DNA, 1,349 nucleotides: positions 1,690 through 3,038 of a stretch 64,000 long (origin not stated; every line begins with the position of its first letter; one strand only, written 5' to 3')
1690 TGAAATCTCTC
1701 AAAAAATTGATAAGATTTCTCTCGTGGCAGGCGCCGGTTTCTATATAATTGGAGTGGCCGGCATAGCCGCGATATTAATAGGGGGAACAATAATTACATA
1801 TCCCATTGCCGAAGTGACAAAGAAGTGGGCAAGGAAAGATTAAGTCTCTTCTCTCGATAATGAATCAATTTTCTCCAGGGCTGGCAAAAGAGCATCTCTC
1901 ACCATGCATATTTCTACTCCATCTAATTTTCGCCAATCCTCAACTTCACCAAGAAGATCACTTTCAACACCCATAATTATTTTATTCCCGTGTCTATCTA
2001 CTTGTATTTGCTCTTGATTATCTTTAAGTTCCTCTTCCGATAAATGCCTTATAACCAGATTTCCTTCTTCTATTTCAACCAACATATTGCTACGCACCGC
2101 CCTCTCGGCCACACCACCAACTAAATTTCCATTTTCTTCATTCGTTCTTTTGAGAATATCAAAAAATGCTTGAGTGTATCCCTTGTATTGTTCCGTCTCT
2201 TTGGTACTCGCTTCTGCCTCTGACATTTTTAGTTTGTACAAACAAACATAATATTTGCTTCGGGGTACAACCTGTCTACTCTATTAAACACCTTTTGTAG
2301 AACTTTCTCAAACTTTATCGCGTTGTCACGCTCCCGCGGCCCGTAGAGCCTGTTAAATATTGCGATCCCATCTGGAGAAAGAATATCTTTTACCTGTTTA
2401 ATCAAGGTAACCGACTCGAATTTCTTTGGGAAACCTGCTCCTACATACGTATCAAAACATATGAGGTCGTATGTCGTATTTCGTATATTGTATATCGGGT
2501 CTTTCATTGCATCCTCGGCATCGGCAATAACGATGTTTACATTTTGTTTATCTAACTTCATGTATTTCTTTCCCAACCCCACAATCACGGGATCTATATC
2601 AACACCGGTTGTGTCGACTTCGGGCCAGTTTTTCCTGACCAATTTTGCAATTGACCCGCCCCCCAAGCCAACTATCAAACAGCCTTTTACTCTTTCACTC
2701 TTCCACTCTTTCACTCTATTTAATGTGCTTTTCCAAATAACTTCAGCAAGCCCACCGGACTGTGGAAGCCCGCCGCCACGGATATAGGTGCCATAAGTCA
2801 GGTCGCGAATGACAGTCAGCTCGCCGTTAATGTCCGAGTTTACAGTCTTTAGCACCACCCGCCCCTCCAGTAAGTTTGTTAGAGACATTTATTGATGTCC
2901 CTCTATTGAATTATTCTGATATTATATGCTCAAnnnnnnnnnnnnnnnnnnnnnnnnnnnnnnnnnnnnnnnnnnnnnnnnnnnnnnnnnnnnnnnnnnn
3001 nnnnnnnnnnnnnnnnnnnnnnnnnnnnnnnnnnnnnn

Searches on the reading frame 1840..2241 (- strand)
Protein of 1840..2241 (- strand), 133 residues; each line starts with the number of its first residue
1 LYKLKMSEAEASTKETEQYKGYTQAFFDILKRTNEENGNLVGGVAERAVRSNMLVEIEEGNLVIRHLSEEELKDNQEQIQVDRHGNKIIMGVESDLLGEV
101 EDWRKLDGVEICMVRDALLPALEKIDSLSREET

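Call 3: search_protein_families(library=pfam, proteins=[window:1840-2241:-], max_evalue=1)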
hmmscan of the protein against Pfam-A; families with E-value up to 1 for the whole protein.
window:1840-2241:- (133 aa): 1 family
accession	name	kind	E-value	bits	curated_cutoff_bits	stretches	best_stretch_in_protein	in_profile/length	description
PF15892.11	BNR_4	-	0.2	11.4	27.3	1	28-94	187-245/272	BNR repeat-containing family member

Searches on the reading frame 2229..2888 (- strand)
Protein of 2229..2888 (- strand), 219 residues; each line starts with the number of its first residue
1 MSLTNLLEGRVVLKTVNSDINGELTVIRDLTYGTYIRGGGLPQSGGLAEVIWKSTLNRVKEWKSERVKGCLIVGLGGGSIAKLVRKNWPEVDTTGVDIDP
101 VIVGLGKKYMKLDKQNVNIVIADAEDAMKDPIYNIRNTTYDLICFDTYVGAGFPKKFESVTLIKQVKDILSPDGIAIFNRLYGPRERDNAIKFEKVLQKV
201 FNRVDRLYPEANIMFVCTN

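Call 3: search_protein_families(library=pfam, proteins=[window:2229-2888:-], max_evalue=1)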
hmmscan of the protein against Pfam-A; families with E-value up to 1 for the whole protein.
window:2229-2888:- (219 aa): 7 families
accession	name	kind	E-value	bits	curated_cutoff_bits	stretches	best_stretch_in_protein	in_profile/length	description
PF01564.23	Spermine_synth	-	3.5e-07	30.4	22.9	1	54-204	6-156/186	Spermine/spermidine synthase domain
PF13649.12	Methyltransf_25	-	7.4e-06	27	27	1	72-174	3-97/97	Methyltransferase domain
PF08241.18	Methyltransf_11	-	0.0019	19.2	21.2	1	73-177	3-94/95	Methyltransferase domain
PF08242.18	Methyltransf_12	-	0.0023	19.1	30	1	71-175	1-97/98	Methyltransferase domain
PF13489.12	Methyltransf_23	-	0.011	15.9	27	1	64-178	20-116/164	Methyltransferase domain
PF05175.20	MTS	-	0.08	13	23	1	70-134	35-100/170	Methyltransferase small domain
PF00891.24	Methyltransf_2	-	0.12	12.2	22.3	1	64-120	60-116/210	O-methyltransferase domain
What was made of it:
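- Checked: The divergent 219-aa methyltransferase/spermidine-synthase-fold ORF is at 2229-2888 (Pfam Spermine_synth 3.5e-7, Methyltransf_25 7e-6; call 3).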

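Call 4: search_protein_families(library=ncbifam, proteins=[window:2229-2888:-], max_evalue=1)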
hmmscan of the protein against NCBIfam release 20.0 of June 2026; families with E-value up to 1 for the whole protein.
window:2229-2888:- (219 aa): 16 families
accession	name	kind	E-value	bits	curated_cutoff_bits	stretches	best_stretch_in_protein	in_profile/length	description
NF003380.0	PRK04457.1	equivalog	4.1e-16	58.8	304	1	65-204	68-202/265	polyamine aminopropyltransferase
NF002010.0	PRK00811.1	equivalog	1.7e-09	37.3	260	1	13-208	26-221/287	polyamine aminopropyltransferase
TIGR00417.1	speE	equivalog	3.1e-09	36.5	249.55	1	23-205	29-211/271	spermidine synthase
NF037959.1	MFS_SpdSyn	subfamily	9.7e-09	34.5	40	1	70-205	279-410/480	fused MFS/spermidine synthase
TIGR00537.1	hemK_rel_arch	hypoth_equivalog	0.0023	17.7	87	1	66-130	19-81/179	HemK2/MTQ2 family protein methyltransferase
NF005107.0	PRK06545.1-5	equivalog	0.006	15.6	414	1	71-120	6-57/367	prephenate dehydrogenase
TIGR03534.1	RF_mod_PrmC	equivalog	0.012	15.1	199.1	1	58-144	83-161/253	peptide chain release factor N(5)-glutamine methyltransferase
NF001784.0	PRK00517.2-1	equivalog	0.015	14.8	244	1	63-144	148-226/290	50S ribosomal protein L11 methyltransferase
TIGR00091.1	TIGR00091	equivalog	0.024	14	112.65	1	73-129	23-80/194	tRNA (guanosine(46)-N7)-methyltransferase TrmB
NF010703.0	PRK14103.1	equivalog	0.062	12.7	320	1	56-117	22-74/256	trans-aconitate 2-methyltransferase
NF001790.0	PRK00517.3-3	equivalog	0.063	12.6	269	1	70-148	126-200/262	50S ribosomal protein L11 methyltransferase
NF002956.0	PRK03612.1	equivalog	0.063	11.7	472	1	64-148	297-384/522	polyamine aminopropyltransferase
NF005379.0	PRK06922.1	equivalog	0.1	10.9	602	1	71-126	423-478/677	class I SAM-dependent methyltransferase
NF006138.0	PRK08287.1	equivalog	0.11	12.3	210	1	66-127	31-93/189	decarboxylating cobalt-precorrin-6B (C(15))-methyltransferase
NF002463.0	PRK01683.1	equivalog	0.21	11.2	297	1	65-108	30-73/258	trans-aconitate 2-methyltransferase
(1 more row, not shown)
